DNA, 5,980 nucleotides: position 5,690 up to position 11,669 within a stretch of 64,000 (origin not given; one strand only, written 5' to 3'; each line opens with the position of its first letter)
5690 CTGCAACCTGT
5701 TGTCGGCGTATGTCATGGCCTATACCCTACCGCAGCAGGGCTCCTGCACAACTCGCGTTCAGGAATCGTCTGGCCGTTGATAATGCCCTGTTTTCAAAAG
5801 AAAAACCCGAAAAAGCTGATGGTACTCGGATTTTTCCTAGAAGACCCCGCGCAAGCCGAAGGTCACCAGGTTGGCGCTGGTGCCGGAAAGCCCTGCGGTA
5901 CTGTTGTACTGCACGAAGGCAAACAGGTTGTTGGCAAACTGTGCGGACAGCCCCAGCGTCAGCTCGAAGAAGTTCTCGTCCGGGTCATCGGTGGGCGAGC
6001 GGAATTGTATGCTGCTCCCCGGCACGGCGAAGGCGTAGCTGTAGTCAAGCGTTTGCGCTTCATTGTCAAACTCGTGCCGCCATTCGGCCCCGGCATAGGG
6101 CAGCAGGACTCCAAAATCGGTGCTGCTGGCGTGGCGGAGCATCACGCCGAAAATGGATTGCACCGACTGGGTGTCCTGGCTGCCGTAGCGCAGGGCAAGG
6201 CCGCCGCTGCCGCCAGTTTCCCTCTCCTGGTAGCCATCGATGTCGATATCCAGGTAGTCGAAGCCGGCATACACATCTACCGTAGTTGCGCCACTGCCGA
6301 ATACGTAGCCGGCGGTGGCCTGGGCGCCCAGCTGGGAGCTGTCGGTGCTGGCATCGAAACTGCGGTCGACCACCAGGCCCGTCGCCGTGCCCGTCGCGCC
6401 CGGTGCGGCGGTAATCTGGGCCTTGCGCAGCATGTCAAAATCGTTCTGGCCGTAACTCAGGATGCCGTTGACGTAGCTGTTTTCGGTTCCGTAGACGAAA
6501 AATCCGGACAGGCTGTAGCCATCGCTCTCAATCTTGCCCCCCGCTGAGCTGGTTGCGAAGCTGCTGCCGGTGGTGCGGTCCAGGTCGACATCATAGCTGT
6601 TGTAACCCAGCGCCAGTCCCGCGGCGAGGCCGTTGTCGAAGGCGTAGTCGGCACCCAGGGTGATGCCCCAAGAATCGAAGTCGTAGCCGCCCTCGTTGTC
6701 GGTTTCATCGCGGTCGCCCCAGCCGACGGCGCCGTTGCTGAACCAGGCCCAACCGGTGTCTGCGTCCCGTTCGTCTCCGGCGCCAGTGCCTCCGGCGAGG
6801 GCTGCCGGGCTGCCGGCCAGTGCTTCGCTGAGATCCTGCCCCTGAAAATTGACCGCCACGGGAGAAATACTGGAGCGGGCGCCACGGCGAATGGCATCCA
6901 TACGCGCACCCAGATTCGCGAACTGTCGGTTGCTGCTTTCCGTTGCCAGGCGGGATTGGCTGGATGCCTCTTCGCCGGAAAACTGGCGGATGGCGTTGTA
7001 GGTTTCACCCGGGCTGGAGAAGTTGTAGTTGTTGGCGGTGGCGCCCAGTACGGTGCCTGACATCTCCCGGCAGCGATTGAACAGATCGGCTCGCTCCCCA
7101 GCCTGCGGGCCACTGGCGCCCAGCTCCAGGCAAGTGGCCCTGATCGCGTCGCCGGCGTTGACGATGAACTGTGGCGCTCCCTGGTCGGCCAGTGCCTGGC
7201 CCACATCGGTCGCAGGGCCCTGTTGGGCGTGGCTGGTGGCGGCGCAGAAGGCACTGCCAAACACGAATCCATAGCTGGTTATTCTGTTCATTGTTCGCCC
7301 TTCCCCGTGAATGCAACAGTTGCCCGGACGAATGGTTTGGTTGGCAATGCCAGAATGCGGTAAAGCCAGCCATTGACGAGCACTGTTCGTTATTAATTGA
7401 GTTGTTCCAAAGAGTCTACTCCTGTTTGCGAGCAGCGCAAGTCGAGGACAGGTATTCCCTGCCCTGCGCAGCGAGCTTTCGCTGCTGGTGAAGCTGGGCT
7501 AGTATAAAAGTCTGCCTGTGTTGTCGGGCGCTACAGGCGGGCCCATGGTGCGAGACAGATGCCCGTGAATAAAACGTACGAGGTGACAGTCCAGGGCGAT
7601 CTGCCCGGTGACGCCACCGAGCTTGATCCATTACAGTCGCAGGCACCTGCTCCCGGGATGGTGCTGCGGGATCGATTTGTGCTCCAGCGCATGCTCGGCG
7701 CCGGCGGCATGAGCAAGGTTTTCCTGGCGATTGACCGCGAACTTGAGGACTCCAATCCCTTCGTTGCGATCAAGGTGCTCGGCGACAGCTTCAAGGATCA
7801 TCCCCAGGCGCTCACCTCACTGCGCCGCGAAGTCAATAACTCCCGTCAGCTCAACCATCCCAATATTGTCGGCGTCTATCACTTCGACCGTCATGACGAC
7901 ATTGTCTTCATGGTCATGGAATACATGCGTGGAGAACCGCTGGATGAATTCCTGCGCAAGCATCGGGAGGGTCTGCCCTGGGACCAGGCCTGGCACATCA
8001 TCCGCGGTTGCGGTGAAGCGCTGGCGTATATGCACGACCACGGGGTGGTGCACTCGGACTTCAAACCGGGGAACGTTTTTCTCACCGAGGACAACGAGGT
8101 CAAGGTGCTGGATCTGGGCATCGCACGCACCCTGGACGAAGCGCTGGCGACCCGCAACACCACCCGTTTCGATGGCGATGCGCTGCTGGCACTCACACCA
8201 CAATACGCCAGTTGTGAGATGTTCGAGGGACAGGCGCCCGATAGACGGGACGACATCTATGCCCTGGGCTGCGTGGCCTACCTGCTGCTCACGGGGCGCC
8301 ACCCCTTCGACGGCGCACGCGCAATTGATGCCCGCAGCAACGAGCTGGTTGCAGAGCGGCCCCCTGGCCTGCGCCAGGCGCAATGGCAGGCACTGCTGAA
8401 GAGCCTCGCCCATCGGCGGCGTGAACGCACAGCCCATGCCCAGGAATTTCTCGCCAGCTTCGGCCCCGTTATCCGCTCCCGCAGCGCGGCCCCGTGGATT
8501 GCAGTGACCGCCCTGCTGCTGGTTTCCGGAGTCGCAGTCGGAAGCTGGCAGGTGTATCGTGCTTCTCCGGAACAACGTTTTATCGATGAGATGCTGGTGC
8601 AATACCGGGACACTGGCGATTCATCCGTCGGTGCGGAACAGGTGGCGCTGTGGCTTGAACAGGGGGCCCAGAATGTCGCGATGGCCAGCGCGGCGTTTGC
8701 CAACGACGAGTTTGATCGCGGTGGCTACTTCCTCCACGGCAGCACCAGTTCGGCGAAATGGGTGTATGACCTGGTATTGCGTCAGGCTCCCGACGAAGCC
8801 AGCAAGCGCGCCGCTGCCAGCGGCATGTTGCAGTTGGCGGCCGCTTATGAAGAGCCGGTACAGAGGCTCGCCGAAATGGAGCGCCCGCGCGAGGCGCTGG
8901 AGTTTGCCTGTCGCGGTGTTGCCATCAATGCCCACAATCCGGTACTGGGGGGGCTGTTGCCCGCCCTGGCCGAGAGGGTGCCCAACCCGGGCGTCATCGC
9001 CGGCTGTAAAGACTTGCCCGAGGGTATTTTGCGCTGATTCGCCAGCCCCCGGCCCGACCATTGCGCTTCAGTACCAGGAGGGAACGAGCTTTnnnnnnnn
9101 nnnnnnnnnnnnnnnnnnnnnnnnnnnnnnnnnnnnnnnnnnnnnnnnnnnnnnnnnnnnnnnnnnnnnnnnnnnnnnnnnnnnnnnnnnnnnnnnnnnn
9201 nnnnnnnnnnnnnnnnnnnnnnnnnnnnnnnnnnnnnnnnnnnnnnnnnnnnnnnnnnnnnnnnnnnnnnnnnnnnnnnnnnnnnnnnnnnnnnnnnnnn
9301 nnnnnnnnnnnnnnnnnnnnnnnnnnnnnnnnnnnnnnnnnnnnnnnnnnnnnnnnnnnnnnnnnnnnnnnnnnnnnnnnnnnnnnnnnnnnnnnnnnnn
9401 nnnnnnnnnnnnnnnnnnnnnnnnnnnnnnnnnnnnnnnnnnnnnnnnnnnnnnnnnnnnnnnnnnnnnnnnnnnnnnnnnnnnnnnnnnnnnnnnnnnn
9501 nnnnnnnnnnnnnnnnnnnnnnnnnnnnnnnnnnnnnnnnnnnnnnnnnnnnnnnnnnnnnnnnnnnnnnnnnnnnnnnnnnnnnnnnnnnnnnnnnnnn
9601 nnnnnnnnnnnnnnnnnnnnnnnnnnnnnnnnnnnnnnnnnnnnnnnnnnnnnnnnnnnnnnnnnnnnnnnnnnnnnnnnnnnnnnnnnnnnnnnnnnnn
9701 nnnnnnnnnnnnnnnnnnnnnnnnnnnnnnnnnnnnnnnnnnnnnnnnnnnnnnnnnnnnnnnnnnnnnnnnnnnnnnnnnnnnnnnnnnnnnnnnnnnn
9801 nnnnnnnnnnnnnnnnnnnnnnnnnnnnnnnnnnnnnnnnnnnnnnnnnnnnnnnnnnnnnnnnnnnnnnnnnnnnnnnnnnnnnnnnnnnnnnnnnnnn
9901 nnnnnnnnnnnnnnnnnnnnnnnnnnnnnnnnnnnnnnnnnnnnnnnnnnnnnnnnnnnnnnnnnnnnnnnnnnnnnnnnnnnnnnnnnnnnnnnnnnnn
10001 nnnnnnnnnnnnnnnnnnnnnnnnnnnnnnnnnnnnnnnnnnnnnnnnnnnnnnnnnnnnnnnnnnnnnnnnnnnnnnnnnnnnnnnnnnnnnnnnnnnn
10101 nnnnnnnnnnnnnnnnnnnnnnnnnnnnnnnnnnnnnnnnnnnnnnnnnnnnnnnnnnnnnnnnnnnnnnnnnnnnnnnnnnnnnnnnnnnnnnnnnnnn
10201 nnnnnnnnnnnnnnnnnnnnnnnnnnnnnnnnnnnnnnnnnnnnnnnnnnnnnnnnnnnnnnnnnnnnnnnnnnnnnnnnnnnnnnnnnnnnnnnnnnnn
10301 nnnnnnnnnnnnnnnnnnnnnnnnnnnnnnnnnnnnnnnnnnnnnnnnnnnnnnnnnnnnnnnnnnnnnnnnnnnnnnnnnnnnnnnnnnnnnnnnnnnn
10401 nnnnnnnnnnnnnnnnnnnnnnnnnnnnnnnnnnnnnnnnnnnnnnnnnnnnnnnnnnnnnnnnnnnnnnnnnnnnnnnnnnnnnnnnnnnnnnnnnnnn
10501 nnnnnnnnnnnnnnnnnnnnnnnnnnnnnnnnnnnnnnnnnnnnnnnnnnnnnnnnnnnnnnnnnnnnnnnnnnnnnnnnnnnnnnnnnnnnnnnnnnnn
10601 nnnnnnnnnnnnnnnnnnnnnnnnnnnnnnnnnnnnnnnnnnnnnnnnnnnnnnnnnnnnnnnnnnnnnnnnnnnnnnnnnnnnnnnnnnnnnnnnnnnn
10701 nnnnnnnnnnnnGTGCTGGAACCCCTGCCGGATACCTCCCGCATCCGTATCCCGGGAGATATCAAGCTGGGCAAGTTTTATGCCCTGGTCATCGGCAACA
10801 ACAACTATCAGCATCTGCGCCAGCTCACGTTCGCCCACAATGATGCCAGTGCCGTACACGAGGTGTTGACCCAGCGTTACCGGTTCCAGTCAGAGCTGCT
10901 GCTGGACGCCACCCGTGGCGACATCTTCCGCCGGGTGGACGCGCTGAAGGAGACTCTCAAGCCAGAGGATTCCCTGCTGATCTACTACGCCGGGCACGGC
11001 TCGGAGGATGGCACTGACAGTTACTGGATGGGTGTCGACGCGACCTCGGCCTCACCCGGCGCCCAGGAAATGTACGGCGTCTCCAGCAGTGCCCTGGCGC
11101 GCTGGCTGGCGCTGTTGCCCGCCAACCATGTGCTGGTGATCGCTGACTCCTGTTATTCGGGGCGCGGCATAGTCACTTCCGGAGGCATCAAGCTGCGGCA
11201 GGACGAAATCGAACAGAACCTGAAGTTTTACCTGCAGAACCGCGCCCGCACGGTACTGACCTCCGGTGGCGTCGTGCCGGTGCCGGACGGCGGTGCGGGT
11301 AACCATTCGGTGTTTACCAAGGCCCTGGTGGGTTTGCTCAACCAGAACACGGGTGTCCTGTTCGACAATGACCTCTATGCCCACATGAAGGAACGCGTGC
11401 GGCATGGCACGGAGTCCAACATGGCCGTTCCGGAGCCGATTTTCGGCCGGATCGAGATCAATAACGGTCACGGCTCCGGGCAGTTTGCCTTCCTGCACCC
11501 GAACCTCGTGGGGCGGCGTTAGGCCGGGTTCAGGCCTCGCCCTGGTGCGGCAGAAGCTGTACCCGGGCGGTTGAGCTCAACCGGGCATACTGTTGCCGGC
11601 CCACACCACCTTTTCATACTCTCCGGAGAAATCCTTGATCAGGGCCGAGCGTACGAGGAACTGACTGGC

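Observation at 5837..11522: Autotransporter / membrane kinase / exported Sel1-coiled-coil-caspase trio: candidate trans-envelope signalling system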

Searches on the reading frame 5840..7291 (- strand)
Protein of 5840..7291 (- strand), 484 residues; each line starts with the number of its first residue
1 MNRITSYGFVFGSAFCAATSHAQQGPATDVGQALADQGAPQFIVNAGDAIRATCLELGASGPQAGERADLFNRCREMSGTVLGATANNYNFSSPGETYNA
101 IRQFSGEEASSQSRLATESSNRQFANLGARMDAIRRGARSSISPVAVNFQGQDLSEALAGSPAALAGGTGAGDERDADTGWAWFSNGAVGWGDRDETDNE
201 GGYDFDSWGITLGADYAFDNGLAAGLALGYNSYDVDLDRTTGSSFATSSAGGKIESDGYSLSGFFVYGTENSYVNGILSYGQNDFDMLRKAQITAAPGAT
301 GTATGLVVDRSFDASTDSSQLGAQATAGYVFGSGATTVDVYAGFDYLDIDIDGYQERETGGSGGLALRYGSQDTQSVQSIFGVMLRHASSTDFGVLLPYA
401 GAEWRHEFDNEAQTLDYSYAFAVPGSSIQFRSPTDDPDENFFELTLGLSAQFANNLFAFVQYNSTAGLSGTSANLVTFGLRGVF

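Call 72: predict_structure(alignment_id=A3)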
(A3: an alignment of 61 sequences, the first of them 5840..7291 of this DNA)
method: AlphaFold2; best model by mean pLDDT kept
length: 484 residues; sequences in the alignment: 61
mean_pLDDT: 84.2   pTM: 0.81
mean pLDDT of the five models: 84.2, 81.8, 81.6, 81.3, 80.1
residues with pLDDT >= 90: 306; 70-90: 92; 50-70: 23; < 50: 63
segments of 3 or more residues with pLDDT < 50: 1-23, 138-177
pLDDT, mean of each block of 10 residues (from residue 1): 33 39 62 93 93 95 94 92 81 89 90 91 90 69 37 44 35 48 95 92 95 92 95 89 66 96 94 96 97 83 76 97 97 93 97 96 92 95 96 94 92 90 89 90 96 91 95 96 87
secondary structure, 60 per line:
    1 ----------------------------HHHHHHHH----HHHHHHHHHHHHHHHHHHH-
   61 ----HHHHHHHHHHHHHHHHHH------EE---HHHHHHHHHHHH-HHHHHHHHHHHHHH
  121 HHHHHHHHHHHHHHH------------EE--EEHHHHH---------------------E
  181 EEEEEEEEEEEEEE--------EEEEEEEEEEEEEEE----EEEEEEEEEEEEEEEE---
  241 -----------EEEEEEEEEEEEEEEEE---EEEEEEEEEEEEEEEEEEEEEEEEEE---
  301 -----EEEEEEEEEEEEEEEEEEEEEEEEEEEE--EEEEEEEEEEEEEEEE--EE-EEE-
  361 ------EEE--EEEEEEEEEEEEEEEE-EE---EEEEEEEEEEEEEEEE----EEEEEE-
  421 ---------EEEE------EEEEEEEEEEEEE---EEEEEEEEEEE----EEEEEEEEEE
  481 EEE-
elements in order: H29-36 H41-59 H65-82 H94-105 H107-135 H154-158 E180-194 E203-217 E222-237 E252-268 E272-297 E306-333 E336-351 E357-359 E367-369 E372-387 E394-409 E414-419 E430-433 E440-452 E456-466 E471-483

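Call 75: fold_search(model_id=the predicted structure, library=pdb)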
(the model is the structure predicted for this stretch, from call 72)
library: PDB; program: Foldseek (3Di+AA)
matches with E <= 10: 962; with E <= 0.001: 197
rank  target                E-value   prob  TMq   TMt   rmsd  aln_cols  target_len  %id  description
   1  3kvn_X                6.4e-18  1.00  0.53  0.41   3.8       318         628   21  Crystal structure of the full-length autotransporter EstA from Pseudomonas aeruginosa (released 2010-01-26)
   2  3kvn_A                1.7e-17  1.00  0.53  0.41   3.1       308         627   22  Crystal structure of the full-length autotransporter EstA from Pseudomonas aeruginosa (released 2010-01-26)
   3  9oqa                  8.5e-17  1.00  0.57  0.45   6.7       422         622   22  Cryo-EM structure of AaaA, a Pseudomonas Aeruginosa autotransporter (released 2025-08-13)
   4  1uyo                  3.3e-12  1.00  0.44  0.74   5.4       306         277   16  Translocator domain of autotransporter NalP from Neisseria meningitidis (released 2004-03-19)
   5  1uyn                  1.1e-11  1.00  0.44  0.74   4.7       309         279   16  Translocator domain of autotransporter NalP from Neisseria meningitidis (released 2004-03-18)
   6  3slt                  3.0e-11  1.00  0.45  0.68  12.6       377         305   16  Pre-cleavage Structure of the Autotransporter EspP - N1023S Mutant (released 2011-11-16)
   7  3slj                  3.7e-11  1.00  0.44  0.67   5.6       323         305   17  Pre-cleavage Structure of the Autotransporter EspP - N1023A mutant (released 2011-11-16)
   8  3slo                  4.9e-11  1.00  0.45  0.67   6.0       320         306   18  Pre-cleavage Structure of the Autotransporter EspP - N1023D mutant (released 2011-11-16)
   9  3qq2_B                4.6e-10  1.00  0.40  0.73   6.3       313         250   18  Crystal Structure of the Beta Domain of the Bordetella Autotransporter Brka (released 2011-04-13)
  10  3qq2_C                5.8e-10  1.00  0.41  0.74   6.2       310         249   17  Crystal Structure of the Beta Domain of the Bordetella Autotransporter Brka (released 2011-04-13)
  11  4mee                  9.5e-10  1.00  0.39  0.57   7.9       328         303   13  Crystal structure of the transport unit of the autotransporter AIDA-I from Escherichia coli (released 2014-06-04)
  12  8bo2_P                1.3e-09  1.00  0.45  0.69   5.9       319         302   17  BAM-EspP complex structure with BamA-S425C/EspP-S1299C mutations in nanodisc (released 2023-04-26)
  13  2qom_B                1.4e-09  1.00  0.41  0.70   7.8       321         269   15  The crystal structure of the E.coli EspP autotransporter Beta-domain. (released 2007-11-13)
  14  3qq2_A                1.9e-09  1.00  0.39  0.74   5.9       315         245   15  Crystal Structure of the Beta Domain of the Bordetella Autotransporter Brka (released 2011-04-13)
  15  3aeh_A                2.3e-09  1.00  0.40  0.67   6.8       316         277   15  Integral membrane domain of autotransporter Hbp (released 2010-07-07)
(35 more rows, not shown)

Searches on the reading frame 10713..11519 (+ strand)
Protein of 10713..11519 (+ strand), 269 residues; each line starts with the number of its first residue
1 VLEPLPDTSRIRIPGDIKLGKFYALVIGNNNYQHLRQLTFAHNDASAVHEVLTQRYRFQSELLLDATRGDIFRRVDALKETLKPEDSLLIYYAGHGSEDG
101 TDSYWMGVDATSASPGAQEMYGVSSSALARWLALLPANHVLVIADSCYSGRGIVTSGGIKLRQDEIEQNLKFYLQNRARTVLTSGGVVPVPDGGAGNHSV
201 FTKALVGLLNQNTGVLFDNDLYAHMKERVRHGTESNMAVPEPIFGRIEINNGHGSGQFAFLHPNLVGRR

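Call 48: search_solved_structures(query=window:10713-11519:+, max_evalue=0.01, show_alignments=2)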
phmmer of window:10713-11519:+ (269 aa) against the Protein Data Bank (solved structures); distinct sequences matched with E-value up to 0.01: 12.
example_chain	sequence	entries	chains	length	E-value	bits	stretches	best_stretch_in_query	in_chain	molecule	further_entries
4f6p_A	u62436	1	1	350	1.1e-07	35.2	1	20-198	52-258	Metacaspase-1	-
4f6o_A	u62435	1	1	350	1.5e-07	34.8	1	20-198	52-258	Metacaspase-1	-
3v4o_A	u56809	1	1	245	0.00037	23.7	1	23-112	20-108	Mucosa-associated lymphoid tissue lymphoma translocation protein 1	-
6f7i_A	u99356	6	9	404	0.00089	22.5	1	23-112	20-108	Mucosa-associated lymphoid tissue lymphoma translocation protein 1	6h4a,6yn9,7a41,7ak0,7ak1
3v55_A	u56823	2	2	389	0.00096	22.4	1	23-112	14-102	Mucosa-associated lymphoid tissue lymphoma translocation protein 1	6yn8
38go_A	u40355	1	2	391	0.00097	22.3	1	23-112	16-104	Mucosa-associated lymphoid tissue lymphoma translocation protein 1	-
8v4x_A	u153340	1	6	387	0.001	22.3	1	23-112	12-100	Mucosa-associated lymphoid tissue lymphoma translocation protein 1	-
9mkc_A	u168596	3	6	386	0.001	22.3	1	23-112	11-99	Mucosa-associated lymphoid tissue lymphoma translocation protein 1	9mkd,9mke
7pav_A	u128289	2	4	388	0.0012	22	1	23-112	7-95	Mucosa-associated lymphoid tissue lymphoma translocation protein 1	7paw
4i1p_A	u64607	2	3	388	0.0012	22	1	23-112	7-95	Mucosa-associated lymphoid tissue lymphoma translocation protein 1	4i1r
3uo8_B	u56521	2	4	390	0.0013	22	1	23-112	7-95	Mucosa-associated lymphoid tissue lymphoma translocation protein 1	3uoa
3v4l_A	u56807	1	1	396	0.0089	19.2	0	23-112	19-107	Mucosa-associated lymphoid tissue lymphoma translocation protein 1 homolog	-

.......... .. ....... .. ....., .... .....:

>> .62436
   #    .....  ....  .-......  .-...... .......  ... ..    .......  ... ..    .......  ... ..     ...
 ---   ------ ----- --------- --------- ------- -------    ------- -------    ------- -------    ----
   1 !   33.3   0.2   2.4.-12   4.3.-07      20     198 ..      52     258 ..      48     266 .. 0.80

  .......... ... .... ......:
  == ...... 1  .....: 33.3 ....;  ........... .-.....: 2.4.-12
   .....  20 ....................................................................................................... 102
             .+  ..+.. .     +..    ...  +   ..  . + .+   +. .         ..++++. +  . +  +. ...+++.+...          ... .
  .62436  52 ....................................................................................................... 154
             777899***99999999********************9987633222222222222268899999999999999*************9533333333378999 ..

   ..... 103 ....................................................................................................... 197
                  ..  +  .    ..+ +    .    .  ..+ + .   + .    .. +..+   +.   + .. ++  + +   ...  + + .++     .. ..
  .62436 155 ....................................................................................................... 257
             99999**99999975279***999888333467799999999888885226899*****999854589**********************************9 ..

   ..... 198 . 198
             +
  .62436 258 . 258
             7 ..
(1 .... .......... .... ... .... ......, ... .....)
